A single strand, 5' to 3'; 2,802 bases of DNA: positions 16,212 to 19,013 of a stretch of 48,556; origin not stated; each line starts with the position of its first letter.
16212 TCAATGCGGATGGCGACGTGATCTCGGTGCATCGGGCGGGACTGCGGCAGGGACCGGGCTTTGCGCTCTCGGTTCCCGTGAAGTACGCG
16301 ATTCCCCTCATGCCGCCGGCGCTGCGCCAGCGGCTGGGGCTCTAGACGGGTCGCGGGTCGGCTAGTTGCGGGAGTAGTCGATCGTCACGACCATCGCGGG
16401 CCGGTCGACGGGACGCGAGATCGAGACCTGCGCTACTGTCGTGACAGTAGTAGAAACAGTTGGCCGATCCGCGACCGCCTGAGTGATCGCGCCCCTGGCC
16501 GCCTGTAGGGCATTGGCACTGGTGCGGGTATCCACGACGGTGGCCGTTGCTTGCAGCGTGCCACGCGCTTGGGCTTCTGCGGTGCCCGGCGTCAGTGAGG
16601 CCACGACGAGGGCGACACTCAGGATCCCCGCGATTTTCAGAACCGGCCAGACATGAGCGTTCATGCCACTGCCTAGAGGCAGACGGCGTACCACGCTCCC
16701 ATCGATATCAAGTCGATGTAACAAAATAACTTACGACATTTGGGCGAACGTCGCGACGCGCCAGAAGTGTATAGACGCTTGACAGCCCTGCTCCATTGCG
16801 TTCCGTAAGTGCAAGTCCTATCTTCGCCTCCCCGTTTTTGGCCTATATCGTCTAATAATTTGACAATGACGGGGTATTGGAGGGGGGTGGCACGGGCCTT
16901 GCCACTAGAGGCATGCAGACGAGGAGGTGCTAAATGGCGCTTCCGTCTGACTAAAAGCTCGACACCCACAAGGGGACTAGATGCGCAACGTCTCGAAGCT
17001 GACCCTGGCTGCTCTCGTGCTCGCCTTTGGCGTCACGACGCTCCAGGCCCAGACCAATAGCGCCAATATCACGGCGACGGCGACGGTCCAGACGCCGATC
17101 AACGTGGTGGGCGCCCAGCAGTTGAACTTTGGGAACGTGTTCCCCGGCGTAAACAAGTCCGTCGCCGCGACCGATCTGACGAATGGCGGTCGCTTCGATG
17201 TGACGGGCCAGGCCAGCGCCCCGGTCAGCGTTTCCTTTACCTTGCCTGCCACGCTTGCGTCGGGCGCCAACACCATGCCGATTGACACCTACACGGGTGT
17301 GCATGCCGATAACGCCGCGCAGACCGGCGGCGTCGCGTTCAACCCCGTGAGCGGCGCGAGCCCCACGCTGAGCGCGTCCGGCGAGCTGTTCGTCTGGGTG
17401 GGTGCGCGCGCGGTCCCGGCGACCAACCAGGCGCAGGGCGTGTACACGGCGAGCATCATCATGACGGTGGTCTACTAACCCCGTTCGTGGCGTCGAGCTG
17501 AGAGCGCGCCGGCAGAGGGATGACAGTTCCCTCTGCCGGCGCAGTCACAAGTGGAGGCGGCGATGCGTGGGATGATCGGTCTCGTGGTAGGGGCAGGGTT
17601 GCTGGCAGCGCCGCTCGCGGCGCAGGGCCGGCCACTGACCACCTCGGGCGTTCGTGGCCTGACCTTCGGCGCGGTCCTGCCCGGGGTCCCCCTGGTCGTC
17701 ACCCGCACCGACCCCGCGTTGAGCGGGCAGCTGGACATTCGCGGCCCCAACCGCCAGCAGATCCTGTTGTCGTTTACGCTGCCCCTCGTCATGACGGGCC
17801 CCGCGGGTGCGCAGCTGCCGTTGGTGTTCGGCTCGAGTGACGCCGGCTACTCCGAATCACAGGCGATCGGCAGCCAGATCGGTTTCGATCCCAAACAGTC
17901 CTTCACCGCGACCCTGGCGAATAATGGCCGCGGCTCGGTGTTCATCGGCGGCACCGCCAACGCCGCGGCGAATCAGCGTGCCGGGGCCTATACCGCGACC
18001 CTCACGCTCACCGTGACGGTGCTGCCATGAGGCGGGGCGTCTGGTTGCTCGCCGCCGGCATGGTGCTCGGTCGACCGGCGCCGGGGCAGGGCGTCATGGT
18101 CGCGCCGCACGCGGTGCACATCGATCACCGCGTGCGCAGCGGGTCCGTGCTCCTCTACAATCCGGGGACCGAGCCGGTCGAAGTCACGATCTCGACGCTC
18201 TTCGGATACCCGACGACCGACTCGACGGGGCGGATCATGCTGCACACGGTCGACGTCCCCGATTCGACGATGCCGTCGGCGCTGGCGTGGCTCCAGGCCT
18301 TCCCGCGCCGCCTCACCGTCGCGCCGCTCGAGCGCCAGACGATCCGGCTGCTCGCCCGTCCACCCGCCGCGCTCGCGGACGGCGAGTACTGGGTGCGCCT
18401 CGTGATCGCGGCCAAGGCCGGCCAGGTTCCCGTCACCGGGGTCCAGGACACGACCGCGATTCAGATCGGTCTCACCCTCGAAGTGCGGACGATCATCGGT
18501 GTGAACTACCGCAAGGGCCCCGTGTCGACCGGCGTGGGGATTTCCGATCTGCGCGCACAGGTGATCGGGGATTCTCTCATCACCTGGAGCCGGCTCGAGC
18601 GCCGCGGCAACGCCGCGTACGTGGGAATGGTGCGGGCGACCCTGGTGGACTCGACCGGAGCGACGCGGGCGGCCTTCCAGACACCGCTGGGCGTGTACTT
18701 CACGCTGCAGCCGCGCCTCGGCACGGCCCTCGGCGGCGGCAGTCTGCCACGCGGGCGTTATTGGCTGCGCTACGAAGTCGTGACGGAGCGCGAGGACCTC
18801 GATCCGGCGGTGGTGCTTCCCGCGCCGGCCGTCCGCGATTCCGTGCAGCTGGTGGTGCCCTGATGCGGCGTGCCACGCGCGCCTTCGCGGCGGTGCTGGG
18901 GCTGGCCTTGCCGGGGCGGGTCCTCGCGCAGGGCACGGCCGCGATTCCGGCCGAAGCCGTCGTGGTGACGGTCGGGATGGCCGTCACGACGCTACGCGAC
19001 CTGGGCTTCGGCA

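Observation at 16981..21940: Chaperone-usher-like surface-fibre locus built from three DUF4402-type subunits, a PapD-like chaperone and a non-canonical usher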

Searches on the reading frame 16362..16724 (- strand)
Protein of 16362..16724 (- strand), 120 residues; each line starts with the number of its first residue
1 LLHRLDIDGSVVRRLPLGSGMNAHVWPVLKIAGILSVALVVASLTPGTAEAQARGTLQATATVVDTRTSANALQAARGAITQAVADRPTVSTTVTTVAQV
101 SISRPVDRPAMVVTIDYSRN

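Call 51: search_protein_families(library=pfam, max_evalue=0.001, proteins=[window:16362-16724:-])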
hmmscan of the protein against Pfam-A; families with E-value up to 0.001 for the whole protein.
window:16362-16724:- (120 aa): 0 families

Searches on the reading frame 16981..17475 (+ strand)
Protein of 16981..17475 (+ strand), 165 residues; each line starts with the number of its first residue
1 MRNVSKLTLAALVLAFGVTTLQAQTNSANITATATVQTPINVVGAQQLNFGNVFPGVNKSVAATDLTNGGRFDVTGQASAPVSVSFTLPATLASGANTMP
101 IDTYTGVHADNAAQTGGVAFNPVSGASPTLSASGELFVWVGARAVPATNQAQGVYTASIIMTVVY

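Call 3: search_protein_families(library=pfam, max_evalue=1, proteins=[window:16981-17475:+])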
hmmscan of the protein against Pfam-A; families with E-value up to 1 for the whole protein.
seq(165 aa): 1 family
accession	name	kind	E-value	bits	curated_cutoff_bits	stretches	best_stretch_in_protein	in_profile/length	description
PF14352.11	DUF4402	-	0.00022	22.3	25.2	1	14-165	9-129/129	Domain of unknown function (DUF4402)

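Call 4: search_protein_families(library=ncbifam, max_evalue=1, proteins=[window:16981-17475:+])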
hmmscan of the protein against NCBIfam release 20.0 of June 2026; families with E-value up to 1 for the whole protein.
seq(165 aa): 0 families

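Call 38: search_solved_structures(query=A3, max_evalue=10, show_alignments=4)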
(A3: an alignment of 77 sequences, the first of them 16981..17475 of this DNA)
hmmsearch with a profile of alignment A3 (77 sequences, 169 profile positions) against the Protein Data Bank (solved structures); distinct sequences matched with E-value up to 10: 0.

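Call 58: search_protein_families(library=pfam, alignment_id=A3, max_evalue=10)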
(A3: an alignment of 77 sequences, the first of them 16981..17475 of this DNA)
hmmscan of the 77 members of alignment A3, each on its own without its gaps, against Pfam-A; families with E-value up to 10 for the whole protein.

A. member 1, window:16981-17475:+ (165 aa): 2 families
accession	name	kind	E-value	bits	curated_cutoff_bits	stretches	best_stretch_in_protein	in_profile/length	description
PF14352.11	DUF4402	-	0.00022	22.3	25.2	1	14-165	9-129/129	Domain of unknown function (DUF4402)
PF20009.4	GEVED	-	1.3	10.3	24.4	1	69-111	11-62/78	GEVED domain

B. families by the number of members that match (of 77 scanned): 26 families (the first 25 are shown)
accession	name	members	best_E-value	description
PF14352.11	DUF4402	77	8.4e-09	Domain of unknown function (DUF4402)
PF05229.21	SCPU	16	0.013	Spore Coat Protein U domain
PF20009.4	GEVED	8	0.48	GEVED domain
PF10633.15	NPCBM_assoc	3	0.036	NPCBM-associated, NEW3 domain of alpha-galactosidase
PF13609.12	Porin_4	2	0.012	Gram-negative porin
PF03639.19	Glyco_hydro_81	2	0.017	Glycosyl hydrolase family 81 N-terminal domain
PF05662.19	YadA_stalk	2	0.019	Coiled stalk of trimeric autotransporter adhesin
PF09255.16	Antig_Caf1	2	0.063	Caf1 Capsule antigen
PF21614.2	DUF6854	2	0.064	Domain of unknown function (DUF6854)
PF19135.5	DUF5818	2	0.099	Protein of unknown function (DUF5818)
PF00779.24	BTK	2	0.14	BTK motif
PF10604.15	Polyketide_cyc2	1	0.0084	Polyketide cyclase / dehydrase and lipid transport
PF23379.1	DUF7096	1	0.045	Domain of unknown function (DUF7096)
PF05651.19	Diacid_rec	1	0.058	Putative sugar diacid recognition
PF22544.2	HYDIN_VesB_CFA65-like_Ig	1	0.095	HYDIN/CFA65/VesB-like, Ig-like domain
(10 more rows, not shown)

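Call 80: search_dna_similar(query=window:16981-17475:+, collection=plasmids, mode=protein, max_evalue=1, max_rows=15)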
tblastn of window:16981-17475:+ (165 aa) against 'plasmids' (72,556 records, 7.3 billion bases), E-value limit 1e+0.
Records with a match: 2; places in all: 2; records where one place covers at least 80% of the query: 2.
Best place of each record, by identity: <60% 2.
By first word of the organism name: Cetobacterium 2.
By predicted mobility (MOB-suite, as given by PLSDB): non-mobilizable 2.
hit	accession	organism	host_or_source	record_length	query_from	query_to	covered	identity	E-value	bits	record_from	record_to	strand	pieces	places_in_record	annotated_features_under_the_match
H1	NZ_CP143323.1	Cetobacterium somerae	intestine of Yellow Catfish,pure culture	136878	4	165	98%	24.4%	3e-1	39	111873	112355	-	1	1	hypothetical protein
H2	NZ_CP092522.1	Cetobacterium somerae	Danio rerio,tissue sample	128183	33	165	81%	28.8%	6e-4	46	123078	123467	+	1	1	hypothetical protein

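Call 84: get_annotated_region(hit=H2, flank=6000)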
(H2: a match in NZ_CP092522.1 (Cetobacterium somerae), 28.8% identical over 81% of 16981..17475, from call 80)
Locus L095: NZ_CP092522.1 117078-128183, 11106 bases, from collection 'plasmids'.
description: Cetobacterium somerae strain CS2105-BJ plasmid unnamed3, complete sequence
organism: Cetobacterium somerae (NCBI taxid 188913)
taxonomy: Bacteria; Fusobacteriota; Fusobacteriia; Fusobacteriales; Fusobacteriaceae; Cetobacterium; Cetobacterium somerae
host: -; source: Danio rerio,tissue sample; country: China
typing (MOB-suite, as given by PLSDB): non-mobilizable
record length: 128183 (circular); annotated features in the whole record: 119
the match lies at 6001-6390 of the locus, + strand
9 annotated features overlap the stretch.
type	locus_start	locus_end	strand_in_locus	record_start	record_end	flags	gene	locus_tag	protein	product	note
CDS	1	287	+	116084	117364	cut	-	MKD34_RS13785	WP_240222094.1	HAMP domain-containing sensor histidine kinase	GO:0007165 - signal transduction [Evidence IEA]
CDS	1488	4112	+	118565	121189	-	-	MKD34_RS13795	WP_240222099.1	calcium-translocating P-type ATPase, PMCA-type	GO:0006816 - calcium ion transport [Evidence IEA]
CDS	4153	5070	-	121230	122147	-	-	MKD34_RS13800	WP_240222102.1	sirohydrochlorin cobaltochelatase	GO:0019251 - anaerobic cobalamin biosynthetic process [Evidence IEA]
CDS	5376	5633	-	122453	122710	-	-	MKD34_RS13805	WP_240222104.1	ATP synthase subunit I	-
CDS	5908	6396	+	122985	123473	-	-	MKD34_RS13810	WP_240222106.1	hypothetical protein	-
CDS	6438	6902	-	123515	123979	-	-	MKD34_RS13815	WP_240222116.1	hypothetical protein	-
CDS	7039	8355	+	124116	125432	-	-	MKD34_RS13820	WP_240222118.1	NAD(P)/FAD-dependent oxidoreductase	-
CDS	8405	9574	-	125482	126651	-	-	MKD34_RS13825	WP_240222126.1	M20 family metallopeptidase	-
CDS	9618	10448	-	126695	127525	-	-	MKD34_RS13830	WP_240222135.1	MetQ/NlpA family ABC transporter substrate-binding protein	-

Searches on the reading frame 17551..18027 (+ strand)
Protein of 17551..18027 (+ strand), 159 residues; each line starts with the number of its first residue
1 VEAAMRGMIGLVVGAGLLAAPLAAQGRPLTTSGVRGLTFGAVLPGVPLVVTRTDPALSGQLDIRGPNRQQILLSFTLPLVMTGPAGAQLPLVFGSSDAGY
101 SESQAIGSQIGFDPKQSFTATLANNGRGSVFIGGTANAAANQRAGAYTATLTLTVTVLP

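Call 3: search_protein_families(library=pfam, max_evalue=1, proteins=[window:17551-18027:+])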
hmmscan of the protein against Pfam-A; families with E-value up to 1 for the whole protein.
seq(159 aa): 1 family
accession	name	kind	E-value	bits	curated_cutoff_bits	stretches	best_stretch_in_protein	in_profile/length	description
PF14352.11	DUF4402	-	0.00012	23.2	25.2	1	59-155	47-127/129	Domain of unknown function (DUF4402)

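Call 4: search_protein_families(library=ncbifam, max_evalue=1, proteins=[window:17551-18027:+])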
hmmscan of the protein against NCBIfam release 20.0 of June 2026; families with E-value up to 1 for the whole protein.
seq(159 aa): 0 families

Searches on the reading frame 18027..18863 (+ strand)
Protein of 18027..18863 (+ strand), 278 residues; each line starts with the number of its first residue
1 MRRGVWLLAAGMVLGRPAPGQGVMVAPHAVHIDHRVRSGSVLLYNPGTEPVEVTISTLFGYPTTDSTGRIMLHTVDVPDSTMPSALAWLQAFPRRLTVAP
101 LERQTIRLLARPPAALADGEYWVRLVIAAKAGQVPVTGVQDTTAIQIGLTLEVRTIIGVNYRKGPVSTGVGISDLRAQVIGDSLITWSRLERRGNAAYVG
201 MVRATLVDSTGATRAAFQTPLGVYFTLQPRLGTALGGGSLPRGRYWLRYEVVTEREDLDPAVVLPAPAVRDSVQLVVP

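Call 3: search_protein_families(library=pfam, max_evalue=1, proteins=[window:18027-18860:+])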
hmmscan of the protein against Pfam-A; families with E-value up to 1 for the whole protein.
seq(278 aa): 0 families

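Call 4: search_protein_families(library=ncbifam, max_evalue=1, proteins=[window:18027-18860:+])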
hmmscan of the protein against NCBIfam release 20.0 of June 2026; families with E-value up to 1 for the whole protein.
seq(278 aa): 0 families

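Call 5: search_solved_structures(query=window:18027-18863:+, max_evalue=10, show_alignments=2)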
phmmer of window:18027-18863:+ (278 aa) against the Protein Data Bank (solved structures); distinct sequences matched with E-value up to 10: 0.

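Call 10: find_homologous_proteins(query=window:18027-18863:+, max_evalue=0.001)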
Query window:18027-18863:+ (278 aa): 1426 proteins with E <= 0.001 among 5605 candidates; the best 120 are listed.
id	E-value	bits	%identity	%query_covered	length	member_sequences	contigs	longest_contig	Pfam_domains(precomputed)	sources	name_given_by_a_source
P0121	2.3e-172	590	97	100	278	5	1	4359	-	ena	-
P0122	2.5e-142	491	85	98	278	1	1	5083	-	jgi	jgi:hypothetical protein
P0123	2.8e-141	488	85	93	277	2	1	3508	-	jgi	jgi:hypothetical protein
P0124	3.3e-141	487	81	100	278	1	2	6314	-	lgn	-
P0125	1.4e-139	482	79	100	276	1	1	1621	-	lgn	-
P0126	7.6e-139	480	79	100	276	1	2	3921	-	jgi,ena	-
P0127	1.6e-138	479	84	92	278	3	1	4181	-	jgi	jgi:hypothetical protein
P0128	4.6e-138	477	82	93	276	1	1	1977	-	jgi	jgi:hypothetical protein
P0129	7.1e-138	476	79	100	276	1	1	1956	-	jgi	jgi:hypothetical protein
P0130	1.0e-137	476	80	100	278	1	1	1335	-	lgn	-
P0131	2.4e-137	475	78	100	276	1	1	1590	-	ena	-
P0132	2.8e-137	474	78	100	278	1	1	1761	-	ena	-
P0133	3.0e-137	474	81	93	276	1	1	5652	-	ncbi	-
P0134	4.4e-137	474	78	100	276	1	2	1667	-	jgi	jgi:hypothetical protein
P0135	5.8e-137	473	79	100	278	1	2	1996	-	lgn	-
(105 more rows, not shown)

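Call 13: search_solved_structures(query=A2, max_evalue=10, show_alignments=3)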
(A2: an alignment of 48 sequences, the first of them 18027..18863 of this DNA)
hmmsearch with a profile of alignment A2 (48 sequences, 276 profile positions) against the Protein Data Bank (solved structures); distinct sequences matched with E-value up to 10: 1.
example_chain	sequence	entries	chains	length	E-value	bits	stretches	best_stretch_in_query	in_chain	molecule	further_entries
6gay_A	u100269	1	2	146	1.2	11.3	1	135-203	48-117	Putative blue-light photoreceptor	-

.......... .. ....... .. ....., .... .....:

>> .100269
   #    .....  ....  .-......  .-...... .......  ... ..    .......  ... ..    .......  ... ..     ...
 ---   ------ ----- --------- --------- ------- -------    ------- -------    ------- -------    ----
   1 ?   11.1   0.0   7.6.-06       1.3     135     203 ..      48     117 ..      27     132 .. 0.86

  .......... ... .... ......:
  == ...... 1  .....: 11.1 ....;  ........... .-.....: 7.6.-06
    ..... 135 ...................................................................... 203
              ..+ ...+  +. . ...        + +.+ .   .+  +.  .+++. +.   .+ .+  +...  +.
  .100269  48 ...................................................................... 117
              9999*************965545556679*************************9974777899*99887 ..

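Call 14: search_protein_families(library=pfam, alignment_id=A2, max_evalue=10)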
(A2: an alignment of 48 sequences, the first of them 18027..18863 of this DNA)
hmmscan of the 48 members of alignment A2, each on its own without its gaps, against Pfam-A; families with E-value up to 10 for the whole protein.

A. member 1, window:18027-18863:+ (278 aa): 0 families

B. families by the number of members that match (of 48 scanned): 5 families
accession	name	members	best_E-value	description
PF24499.1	Ig_TMEM131L_4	2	0.14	TMEM131L fourth Ig-like domain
PF25621.1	PhiKZ_gp244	1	0.047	Bacteriophage PhiKZ capsid decoration protein gp244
PF18925.5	DUF5675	1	0.063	Family of unknown function (DUF5675)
PF17853.6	GGDEF_2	1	0.071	GGDEF-like domain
PF11473.13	B2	1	0.2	RNA binding protein B2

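Call 30: predict_structure(alignment_id=A2)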
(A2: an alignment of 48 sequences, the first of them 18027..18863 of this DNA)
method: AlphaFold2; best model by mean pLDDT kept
length: 278 residues; sequences in the alignment: 48
mean_pLDDT: 66.2   pTM: 0.43
mean pLDDT of the five models: 66.2, 52.1, 47.4, 43.9, 42.1
residues with pLDDT >= 90: 8; 70-90: 91; 50-70: 153; < 50: 26
segments of 3 or more residues with pLDDT < 50: 1-3, 15-20, 26-30, 143-149
pLDDT, mean of each block of 10 residues (from residue 1): 53 49 49 52 69 68 64 60 53 69 65 63 67 53 49 60 67 86 85 69 87 84 63 75 88 61 64 85
secondary structure, 60 per line:
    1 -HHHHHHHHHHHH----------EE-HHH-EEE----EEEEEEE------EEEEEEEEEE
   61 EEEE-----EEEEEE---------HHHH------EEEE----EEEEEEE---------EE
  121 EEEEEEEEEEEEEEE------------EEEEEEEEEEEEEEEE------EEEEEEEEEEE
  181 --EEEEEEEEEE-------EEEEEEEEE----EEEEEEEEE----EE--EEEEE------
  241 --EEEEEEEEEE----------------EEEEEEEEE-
elements in order: H2-13 E31-33 E38-44 E51-64 E70-75 H85-88 E95-98 E103-109 E119-135 E148-163 E170-180 E183-192 E200-208 E213-221 E230-234 E243-252 E269-277

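Call 32: fold_search(model_id=the predicted structure, library=pdb)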
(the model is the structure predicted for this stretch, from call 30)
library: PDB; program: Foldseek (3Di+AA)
matches with E <= 10: 1383; with E <= 0.001: 86
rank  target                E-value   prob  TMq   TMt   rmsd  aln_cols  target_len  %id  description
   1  9i25_C                2.4e-07  1.00  0.33  0.36  14.5       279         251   11  WxLIP from Enterococcus faecium locus A bound to long WxL (released 2026-01-28)
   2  9i1y_A                2.4e-07  1.00  0.31  0.32  14.4       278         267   11  WxLIP from Enterococcus faecium (released 2026-01-28)
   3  9i1y_B                3.4e-07  1.00  0.31  0.33  14.1       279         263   10  WxLIP from Enterococcus faecium (released 2026-01-28)
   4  4kkp_B                6.0e-06  1.00  0.27  0.31  18.4       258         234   15  Crystal structure of Vibrio cholerae RbmA (crystal form 2) (released 2013-05-22)
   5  4kkp_A                7.3e-06  1.00  0.27  0.31  18.5       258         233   15  Crystal structure of Vibrio cholerae RbmA (crystal form 2) (released 2013-05-22)
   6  4kkq_A                1.3e-05  1.00  0.26  0.32  19.2       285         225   15  Crystal structure of Vibrio cholerae RbmA (crystal form 1) (released 2013-05-22)
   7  1p5u_A                1.5e-05  1.00  0.33  0.42  13.2       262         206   11  X-ray structure of the ternary Caf1M:Caf1:Caf1 chaperone:subunit:subunit complex (released 2003-06-24)
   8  5ghu                  1.9e-05  1.00  0.32  0.43  11.2       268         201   13  Crystal structure of YadV chaperone at 1.63 Angstrom (released 2017-06-28)
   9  6k73_B                2.4e-05  1.00  0.32  0.40  11.0       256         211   13  Chaperone-tip adhesin complex is vital for synergistic activation of CFA/I fimbriae biogenesis (released 2020-06-10)
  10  4y2o_A                2.8e-05  1.00  0.31  0.39  11.5       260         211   13  Structure of CFA/I pili chaperone-major subunit complex (CfaA-CfaB) (released 2016-08-10)
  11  5g50_B                3.3e-05  1.00  0.26  0.31  18.5       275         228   15  Vibrio cholerae scaffolding protein RbmA in complex with magnesium. (released 2017-11-29)
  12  4ncd                  3.8e-05  1.00  0.35  0.42  10.8       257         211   13  Crystal Structure of Class 5 Fimbriae Chaperone CfaA (released 2014-08-27)
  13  2co6_B                4.7e-05  1.00  0.35  0.45  12.6       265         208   11  Salmonella enterica SafA pilin in complex with the SafB chaperone (Type I) (released 2006-06-27)
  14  4be5_A                4.7e-05  1.00  0.27  0.32  19.4       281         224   15  V. cholera biofilm scaffolding protein RbmA (released 2013-12-18)
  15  2co7_B                4.9e-05  1.00  0.34  0.46  11.7       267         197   10  Salmonella enterica SafA pilin in complex with the SafB chaperone (Type II) (released 2006-06-27)
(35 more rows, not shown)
